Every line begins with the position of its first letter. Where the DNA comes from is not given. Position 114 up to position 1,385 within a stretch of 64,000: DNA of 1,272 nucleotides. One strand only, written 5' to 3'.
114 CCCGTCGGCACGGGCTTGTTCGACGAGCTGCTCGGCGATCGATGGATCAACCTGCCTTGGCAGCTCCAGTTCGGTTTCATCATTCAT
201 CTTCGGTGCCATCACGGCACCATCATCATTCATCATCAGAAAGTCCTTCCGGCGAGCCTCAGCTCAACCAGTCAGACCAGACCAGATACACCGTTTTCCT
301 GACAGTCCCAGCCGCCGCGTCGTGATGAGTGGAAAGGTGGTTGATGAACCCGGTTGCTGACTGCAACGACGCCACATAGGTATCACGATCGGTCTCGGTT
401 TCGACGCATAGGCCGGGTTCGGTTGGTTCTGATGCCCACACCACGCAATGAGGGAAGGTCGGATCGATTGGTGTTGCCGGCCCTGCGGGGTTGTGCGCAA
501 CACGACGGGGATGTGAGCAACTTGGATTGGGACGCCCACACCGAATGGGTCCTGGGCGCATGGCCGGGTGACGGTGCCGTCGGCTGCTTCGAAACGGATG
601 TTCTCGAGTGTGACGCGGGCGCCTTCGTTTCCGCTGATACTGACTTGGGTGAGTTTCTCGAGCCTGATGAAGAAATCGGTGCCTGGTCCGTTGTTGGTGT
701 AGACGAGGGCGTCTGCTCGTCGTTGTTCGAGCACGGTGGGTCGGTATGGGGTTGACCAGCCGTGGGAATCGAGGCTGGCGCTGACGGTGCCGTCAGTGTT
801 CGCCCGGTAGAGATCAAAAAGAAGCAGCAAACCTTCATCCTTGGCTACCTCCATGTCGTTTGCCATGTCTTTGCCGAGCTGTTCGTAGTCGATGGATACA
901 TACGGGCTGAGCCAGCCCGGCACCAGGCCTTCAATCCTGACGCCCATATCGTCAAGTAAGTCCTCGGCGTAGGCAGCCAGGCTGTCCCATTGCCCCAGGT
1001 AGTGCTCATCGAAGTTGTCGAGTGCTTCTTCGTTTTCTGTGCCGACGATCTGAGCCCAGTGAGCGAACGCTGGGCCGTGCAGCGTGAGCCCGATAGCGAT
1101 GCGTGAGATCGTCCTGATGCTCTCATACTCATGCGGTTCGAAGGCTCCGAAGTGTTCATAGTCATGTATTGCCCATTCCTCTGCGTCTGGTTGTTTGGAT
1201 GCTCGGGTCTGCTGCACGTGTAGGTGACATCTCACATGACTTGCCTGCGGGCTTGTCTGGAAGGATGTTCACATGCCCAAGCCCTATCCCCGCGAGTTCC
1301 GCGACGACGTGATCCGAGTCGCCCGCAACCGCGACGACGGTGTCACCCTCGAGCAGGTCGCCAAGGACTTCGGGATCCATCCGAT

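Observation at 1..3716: Mobile-element remnant next to nrdJ: IS256 start, ArdA-like gene, intact IS3, small-ORF cassette, XRE gene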

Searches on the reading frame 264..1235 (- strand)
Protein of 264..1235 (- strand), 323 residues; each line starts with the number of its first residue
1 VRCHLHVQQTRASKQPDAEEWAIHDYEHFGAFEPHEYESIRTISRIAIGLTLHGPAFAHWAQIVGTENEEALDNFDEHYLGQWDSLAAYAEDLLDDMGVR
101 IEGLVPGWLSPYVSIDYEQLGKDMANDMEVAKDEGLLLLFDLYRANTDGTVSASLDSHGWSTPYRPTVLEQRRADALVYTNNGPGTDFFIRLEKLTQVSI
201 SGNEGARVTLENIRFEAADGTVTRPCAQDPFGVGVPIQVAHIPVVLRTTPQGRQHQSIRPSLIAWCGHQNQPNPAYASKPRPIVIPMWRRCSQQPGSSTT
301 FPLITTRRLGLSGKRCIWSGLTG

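Call 5: search_protein_families(library=pfam, proteins=[window:264-1235:-], max_evalue=0.1)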
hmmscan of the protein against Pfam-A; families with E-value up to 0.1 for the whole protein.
window:264-1235:- (323 aa): 1 family
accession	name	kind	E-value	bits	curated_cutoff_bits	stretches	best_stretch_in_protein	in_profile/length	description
PF07275.16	ArdA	-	1.3e-22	81.6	27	1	15-130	39-146/155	Antirestriction protein (ArdA)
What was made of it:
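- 813..1202 (-): ArdA antirestriction gene fragment: the C-terminal ~130 of ~185 residues. The natural C-terminus is retained to within 2-3 residues. The N-terminal ~52 residues and the stop codon are missing. Pfam PF07275 E 1.3e-22, profile 39-146/155 (call 5).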

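Call 9: find_homologous_proteins(query=window:264-1235:-)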
Query window:264-1235:- (323 aa): 97 proteins with E <= 0.001 among 1993 candidates.
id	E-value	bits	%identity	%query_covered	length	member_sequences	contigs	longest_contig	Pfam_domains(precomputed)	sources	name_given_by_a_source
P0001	8.2e-218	740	100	98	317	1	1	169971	PF07275.17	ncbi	ncbi:MAG: antirestriction protein ArdA [Acidimicrobiales bacterium]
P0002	1.7e-46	177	61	40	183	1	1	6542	PF07275.17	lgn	-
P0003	1.2e-45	174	63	40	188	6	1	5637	PF07275.17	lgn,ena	-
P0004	3.6e-44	169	62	40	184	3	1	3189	PF07275.17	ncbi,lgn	-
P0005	1.0e-43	168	62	40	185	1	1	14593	PF07275.17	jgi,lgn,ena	-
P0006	5.3e-43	165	57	40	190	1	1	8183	PF07275.17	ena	-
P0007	1.8e-42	164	60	40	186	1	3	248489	PF07275.17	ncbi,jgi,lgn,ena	-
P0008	1.8e-42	164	57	40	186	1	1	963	PF07275.17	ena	-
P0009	1.9e-42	164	61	38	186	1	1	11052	PF07275.17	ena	-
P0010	6.9e-42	162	57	40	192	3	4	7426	PF07275.17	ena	-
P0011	7.3e-42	162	59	40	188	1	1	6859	PF07275.17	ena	-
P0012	4.9e-33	133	50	40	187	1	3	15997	PF07275.17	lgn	-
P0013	7.8e-33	132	49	40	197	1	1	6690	PF07275.17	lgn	-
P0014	1.4e-32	131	50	39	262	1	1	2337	PF07275.17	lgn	-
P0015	3.0e-32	130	50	40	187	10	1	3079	PF07275.17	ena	-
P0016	4.5e-32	130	55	37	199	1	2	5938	PF07275.17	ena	-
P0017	9.6e-32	128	51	40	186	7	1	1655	PF07275.17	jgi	jgi:antirestriction protein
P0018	1.1e-31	128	47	41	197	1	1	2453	PF07275.17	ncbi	-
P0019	1.3e-31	128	49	40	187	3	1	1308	PF07275.17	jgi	-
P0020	3.4e-31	127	47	42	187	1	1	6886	PF07275.17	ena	-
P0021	8.7e-31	125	45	41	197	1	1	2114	PF07275.17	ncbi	-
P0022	1.0e-30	125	55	35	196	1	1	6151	PF07275.17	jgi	jgi:antirestriction protein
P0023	1.5e-30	125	48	40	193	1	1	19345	PF07275.17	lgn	-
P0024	3.2e-30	123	49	41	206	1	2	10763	PF07275.17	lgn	-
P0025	4.3e-30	123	46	41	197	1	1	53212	PF07275.17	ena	-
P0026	5.8e-30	123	49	43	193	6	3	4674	PF07275.17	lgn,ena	-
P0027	7.9e-30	122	52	40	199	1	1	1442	PF07275.17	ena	-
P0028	8.7e-30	122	49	40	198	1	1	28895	PF07275.17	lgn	-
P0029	1.3e-29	121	47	41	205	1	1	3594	PF07275.17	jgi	jgi:antirestriction protein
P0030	2.6e-29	120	49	41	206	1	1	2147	PF07275.17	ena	-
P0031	3.2e-29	120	45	40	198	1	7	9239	PF07275.17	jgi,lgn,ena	jgi:antirestriction protein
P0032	3.5e-29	120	50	40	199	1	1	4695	PF07275.17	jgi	jgi:antirestriction protein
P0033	4.4e-29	120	48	43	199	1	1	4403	PF07275.17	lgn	-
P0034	4.7e-29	120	46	40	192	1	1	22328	PF07275.17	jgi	jgi:antirestriction protein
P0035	8.4e-29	119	47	40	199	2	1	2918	PF07275.17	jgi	jgi:antirestriction protein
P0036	1.3e-28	118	46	40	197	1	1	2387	PF07275.17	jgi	jgi:antirestriction protein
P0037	2.0e-28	118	45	40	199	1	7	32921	PF07275.17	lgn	-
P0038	4.0e-28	117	46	41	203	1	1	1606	PF07275.17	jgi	jgi:antirestriction protein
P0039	6.2e-28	116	39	41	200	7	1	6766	PF07275.17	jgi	-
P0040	7.8e-28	116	44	40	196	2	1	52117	PF07275.17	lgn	-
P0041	1.2e-27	115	49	38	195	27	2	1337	PF07275.17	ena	-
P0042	1.2e-27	115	44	41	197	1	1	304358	PF07275.17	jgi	jgi:antirestriction protein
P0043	1.3e-27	115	45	40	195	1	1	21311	PF07275.17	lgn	-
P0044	1.6e-27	115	47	37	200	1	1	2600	PF07275.17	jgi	-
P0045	2.0e-27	114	48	37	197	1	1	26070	PF07275.17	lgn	-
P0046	3.1e-27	114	45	40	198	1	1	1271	PF07275.17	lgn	-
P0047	3.2e-27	114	45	40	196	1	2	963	PF07275.17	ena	-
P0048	3.3e-27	114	44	41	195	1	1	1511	PF07275.17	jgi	jgi:antirestriction protein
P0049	4.7e-27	113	46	40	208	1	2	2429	PF07275.17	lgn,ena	-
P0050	4.8e-27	113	42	44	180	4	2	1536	PF07275.17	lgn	-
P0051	5.1e-27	113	44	40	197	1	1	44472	PF07275.17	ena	-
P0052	7.6e-27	112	49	38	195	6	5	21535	PF07275.17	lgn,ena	-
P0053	1.0e-26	112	48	40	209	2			PF07275.17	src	-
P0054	1.0e-26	112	50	37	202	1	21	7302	PF07275.17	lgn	-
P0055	1.2e-26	112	44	40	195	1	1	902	PF07275.17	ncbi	-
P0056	1.4e-26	111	45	40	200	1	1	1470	PF07275.17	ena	-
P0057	1.8e-26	111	45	40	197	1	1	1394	PF07275.17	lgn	-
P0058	1.9e-26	111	46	39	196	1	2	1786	PF07275.17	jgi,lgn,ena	jgi:antirestriction protein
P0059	3.3e-26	110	47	40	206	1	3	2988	PF07275.17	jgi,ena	jgi:antirestriction protein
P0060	3.5e-26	110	42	40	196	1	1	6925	PF07275.17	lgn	-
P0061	7.0e-26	109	44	40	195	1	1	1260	PF07275.17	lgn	-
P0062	9.6e-26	109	51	35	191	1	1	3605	PF07275.17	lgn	-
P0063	1.3e-25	108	48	37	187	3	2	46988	PF07275.17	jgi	jgi:antirestriction protein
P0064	2.5e-25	107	46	40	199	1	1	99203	PF07275.17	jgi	jgi:antirestriction protein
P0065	2.9e-25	107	45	40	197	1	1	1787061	PF07275.17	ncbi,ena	-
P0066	4.4e-25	107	47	38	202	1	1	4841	PF07275.17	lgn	-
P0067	4.5e-25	106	41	40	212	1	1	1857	PF07275.17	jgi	jgi:antirestriction protein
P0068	5.2e-25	106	43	38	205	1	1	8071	PF07275.17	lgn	-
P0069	6.1e-25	106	41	44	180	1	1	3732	PF07275.17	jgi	jgi:antirestriction protein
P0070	6.2e-25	106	41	40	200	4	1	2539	PF07275.17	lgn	-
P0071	6.4e-25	106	50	34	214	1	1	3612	PF07275.17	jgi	jgi:antirestriction protein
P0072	6.7e-25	106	44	41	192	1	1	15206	PF07275.17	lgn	-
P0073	7.2e-25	106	44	41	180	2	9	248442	PF07275.17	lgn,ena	-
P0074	3.0e-24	104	49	35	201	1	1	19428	PF07275.17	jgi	-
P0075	1.4e-23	102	46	38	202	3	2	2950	PF07275.17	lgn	-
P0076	1.7e-23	101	43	40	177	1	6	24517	PF07275.17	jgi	jgi:antirestriction protein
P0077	2.3e-22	98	44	40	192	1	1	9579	PF07275.17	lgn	-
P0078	3.4e-22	97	41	35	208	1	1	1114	PF07275.17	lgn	-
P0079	1.5e-19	88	39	41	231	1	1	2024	PF07275.17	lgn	-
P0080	1.5e-19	88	46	35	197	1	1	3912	PF07275.17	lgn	-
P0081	2.4e-19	88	40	40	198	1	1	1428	PF07275.17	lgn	-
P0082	1.2e-18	85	42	38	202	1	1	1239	PF07275.17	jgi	jgi:antirestriction protein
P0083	3.2e-18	84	44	37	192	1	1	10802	PF07275.17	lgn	-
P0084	7.8e-18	83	40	38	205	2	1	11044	PF07275.17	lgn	-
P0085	2.6e-17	81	37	37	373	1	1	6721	PF07275.17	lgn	-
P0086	8.3e-15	73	44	35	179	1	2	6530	PF07275.17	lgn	-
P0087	5.8e-11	60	42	35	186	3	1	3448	PF07275.17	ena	-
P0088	8.6e-11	60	35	38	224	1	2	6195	PF07275.17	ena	-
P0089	2.6e-10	58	38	36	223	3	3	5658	PF07275.17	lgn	-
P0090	6.1e-10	57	39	37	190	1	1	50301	PF07275.17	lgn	-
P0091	9.6e-10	56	36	36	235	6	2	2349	PF07275.17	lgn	-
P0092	1.1e-9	56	36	38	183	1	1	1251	PF07275.17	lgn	-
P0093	9.1e-8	50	38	35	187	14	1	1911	PF07275.17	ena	-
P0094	5.3e-7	47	33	36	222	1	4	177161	PF07275.17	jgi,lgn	jgi:antirestriction protein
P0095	6.4e-7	47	38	35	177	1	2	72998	PF07275.17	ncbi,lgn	ncbi:MAG: antirestriction protein ArdA [Hyphomonadaceae bacterium]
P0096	2.4e-6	45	35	37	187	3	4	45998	PF07275.17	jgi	-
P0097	4.5e-4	37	33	36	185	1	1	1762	PF07275.17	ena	-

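Call 10: find_encoding_contigs(protein=P0001, flank=10000, max_places=6)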
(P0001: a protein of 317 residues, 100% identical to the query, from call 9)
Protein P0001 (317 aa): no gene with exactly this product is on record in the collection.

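Call 17: find_related_loci(query=A1, collection=genome_contigs, flank=10000)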
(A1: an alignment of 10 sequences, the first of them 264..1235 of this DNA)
Query A1 (323 aa) in genome_contigs; peptide patterns used: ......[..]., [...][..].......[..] (x = any residue, [..] = any of these).
599 stretches matched a pattern (row limit reached: there are more); 185 encode a relative of the query (tblastn E <= 1e-3); the best 80 are kept; 80 distinct loci.
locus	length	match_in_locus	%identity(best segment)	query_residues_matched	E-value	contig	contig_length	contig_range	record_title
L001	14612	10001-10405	50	11-141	2e-36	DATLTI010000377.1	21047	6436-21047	MAG TPA_asm: Acidimicrobiales bacterium isolate SMAG_U13952 k141_1579530, whole genome shotgun sequence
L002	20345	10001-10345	56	12-124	3e-35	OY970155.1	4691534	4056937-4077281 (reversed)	MAG: uncultured Acidimicrobiaceae bacterium isolate MFD10071.bin.2.24 genome assembly, chromosome: 1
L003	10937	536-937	48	12-141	9e-33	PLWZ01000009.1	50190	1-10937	MAG: Acidimicrobiaceae bacterium isolate palsa_749 73.20120700_P3D.59_contig_3004, whole genome shotgun sequence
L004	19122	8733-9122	48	13-140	7e-33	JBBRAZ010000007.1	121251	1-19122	MAG: Acidimicrobiales bacterium isolate Co_metawrap_2319 Cmw_2319_k141_7028000_length_121251_cov_11.9993, whole genome s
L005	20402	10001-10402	47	12-141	1e-31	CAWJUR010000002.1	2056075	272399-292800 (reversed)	MAG: uncultured Acidimicrobiales bacterium isolate MFD00964.bin.2.170 genome assembly, contig: contig_1716, whole genome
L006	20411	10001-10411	45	10-141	2e-29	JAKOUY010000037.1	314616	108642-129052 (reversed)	MAG: Actinomycetes bacterium isolate JPNG_maxbin.022 k201_436703, whole genome shotgun sequence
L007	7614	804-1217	43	12-144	2e-29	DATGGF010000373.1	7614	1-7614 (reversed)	MAG TPA_asm: Acidimicrobiales bacterium isolate SMAG_U9747 k141_218053, whole genome shotgun sequence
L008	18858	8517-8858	45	13-124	6e-27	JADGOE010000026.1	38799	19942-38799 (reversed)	MAG: Acidimicrobiales bacterium isolate Chersky.15_37 contig-100_270, whole genome shotgun sequence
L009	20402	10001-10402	41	2-135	2e-26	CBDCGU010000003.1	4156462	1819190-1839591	MAG: Acidimicrobiia bacterium isolate 6749b232-f2df-4c02-bc6f-726ef32645bf genome assembly, contig: contig_3, whole geno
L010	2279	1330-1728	43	11-141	2e-25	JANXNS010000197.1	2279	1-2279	MAG: Aquihabitans sp. isolate 341R_concoct_101 341R_k141_639685, whole genome shotgun sequence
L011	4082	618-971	42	18-134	6e-24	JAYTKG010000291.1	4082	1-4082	MAG: Acidimicrobiia bacterium isolate GFS_3107 GFS_3107_290, whole genome shotgun sequence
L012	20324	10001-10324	42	18-124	1e-22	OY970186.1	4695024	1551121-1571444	MAG: uncultured Actinomycetes bacterium isolate MFD04967.bin.c.5 genome assembly, chromosome: 1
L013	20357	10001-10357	43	13-130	1e-22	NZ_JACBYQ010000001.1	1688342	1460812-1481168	Psychromicrobium silvestre strain DSM 102047 Ga0310551_01, whole genome shotgun sequence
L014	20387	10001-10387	40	12-141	2e-22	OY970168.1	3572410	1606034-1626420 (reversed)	MAG: uncultured Solirubrobacterales bacterium isolate MFD00008.bin.c.3 genome assembly, chromosome: 1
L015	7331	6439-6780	42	10-124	2e-22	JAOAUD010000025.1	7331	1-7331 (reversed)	MAG: Candidatus Nanopelagicales bacterium isolate AF21_PE0_T2_S1_61_13 T2_S1_13152_length_7331_cov_9, whole genome shotg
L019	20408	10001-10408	46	13-144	5e-27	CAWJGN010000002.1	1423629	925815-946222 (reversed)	MAG: uncultured Acidimicrobiaceae bacterium isolate MFD04463.bin.2.3 genome assembly, contig: contig_13715, whole genome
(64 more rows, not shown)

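Call 83: search_protein_families(library=pfam, proteins=[L002:4306-6162:-, L002:6726-8201:+, L002:8198-9232:+, L002:9356-9676:+, L002:10411-10890:+, L002:10933-11946:-, L002:11924-12385:-, L002:12484-12870:-, L002:12956-14734:+, L002:3266-4087:-], max_evalue=0.001)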
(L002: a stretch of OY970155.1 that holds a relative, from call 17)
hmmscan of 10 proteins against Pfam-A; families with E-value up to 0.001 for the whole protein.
L002:4306-6162:- (618 aa): 1 family
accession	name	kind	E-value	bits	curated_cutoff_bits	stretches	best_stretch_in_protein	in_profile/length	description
PF05593.20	RHS_repeat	-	4.4e-13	49.7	22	0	6-33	15-38/38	RHS Repeat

L002:6726-8201:+ (491 aa): 1 family
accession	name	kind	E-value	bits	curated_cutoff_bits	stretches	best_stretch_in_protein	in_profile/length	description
PF13814.12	Replic_Relax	-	2.6e-37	129.2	25.3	1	253-446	4-191/191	Replication-relaxation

L002:8198-9232:+ (344 aa): 1 family
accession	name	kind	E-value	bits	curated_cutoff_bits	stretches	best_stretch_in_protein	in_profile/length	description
PF01555.25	N6_N4_Mtase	-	6.4e-38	131.3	26.7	1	27-324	1-219/221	DNA methylase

L002:9356-9676:+ (106 aa): 1 family
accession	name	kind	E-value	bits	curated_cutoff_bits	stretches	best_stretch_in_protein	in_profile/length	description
PF19807.5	DUF6290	-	0.00049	20.7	27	1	1-35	1-35/72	Family of unknown function (DUF6290)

L002:10411-10890:+ (159 aa): 4 families
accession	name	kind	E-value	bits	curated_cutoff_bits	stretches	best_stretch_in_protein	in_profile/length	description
PF01381.28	HTH_3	-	6.2e-09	36.2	23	1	45-93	1-48/55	Helix-turn-helix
PF13560.12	HTH_31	-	8.6e-09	36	27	1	40-91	1-52/64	Helix-turn-helix domain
PF12844.13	HTH_19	-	3.5e-08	33.7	30.2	1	42-102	1-60/64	Helix-turn-helix domain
PF13413.12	HTH_25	-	0.00018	21.7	24.6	1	45-79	2-36/62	Helix-turn-helix domain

L002:10933-11946:- (337 aa): 2 families
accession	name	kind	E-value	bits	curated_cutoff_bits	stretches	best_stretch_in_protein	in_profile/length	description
PF00665.32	rve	-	2.2e-18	66.8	32.6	1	125-225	2-101/102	Integrase core domain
PF13683.12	rve_3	-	8.1e-14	51.6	26.5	1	215-280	2-67/67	Integrase core domain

L002:11924-12385:- (153 aa): 0 families

L002:12484-12870:- (128 aa): 0 families

L002:12956-14734:+ (592 aa): 3 families
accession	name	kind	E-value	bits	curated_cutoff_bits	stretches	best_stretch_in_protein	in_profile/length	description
PF00239.26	Resolvase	-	2.4e-20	73.6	23.3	1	39-192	1-144/145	Resolvase, N terminal domain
PF07508.19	Recombinase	-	3.1e-13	50.3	21.1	1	220-312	1-102/102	Recombinase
PF13408.12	Zn_ribbon_recom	-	6.3e-07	30.1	25.3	1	326-386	2-56/58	Recombinase zinc beta ribbon domain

L002:3266-4087:- (273 aa): 3 families
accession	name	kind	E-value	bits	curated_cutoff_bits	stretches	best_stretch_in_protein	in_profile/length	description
PF13374.12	TPR_10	-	6.7e-28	96.3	27.5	2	73-112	1-40/42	Tetratricopeptide repeat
PF13424.12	TPR_12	-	3.3e-26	91.7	30.1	4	117-187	4-74/77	Tetratricopeptide repeat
PF24885.1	TPR_NPHP3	-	2.5e-09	37.3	100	1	86-167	111-192/239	Nephrocystin-3 TPR domain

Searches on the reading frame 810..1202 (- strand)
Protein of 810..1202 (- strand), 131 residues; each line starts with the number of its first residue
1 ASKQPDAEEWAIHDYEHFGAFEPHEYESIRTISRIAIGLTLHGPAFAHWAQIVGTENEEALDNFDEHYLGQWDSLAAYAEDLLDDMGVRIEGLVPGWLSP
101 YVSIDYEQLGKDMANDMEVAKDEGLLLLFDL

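Call 101: search_solved_structures(query=window:810-1202:-, max_evalue=0.01, show_alignments=1)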
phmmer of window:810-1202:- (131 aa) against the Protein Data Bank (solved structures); distinct sequences matched with E-value up to 0.01: 0.
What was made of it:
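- Tried and rejected: A PDB sequence search with the ArdA fragment gave no hit (call 101).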
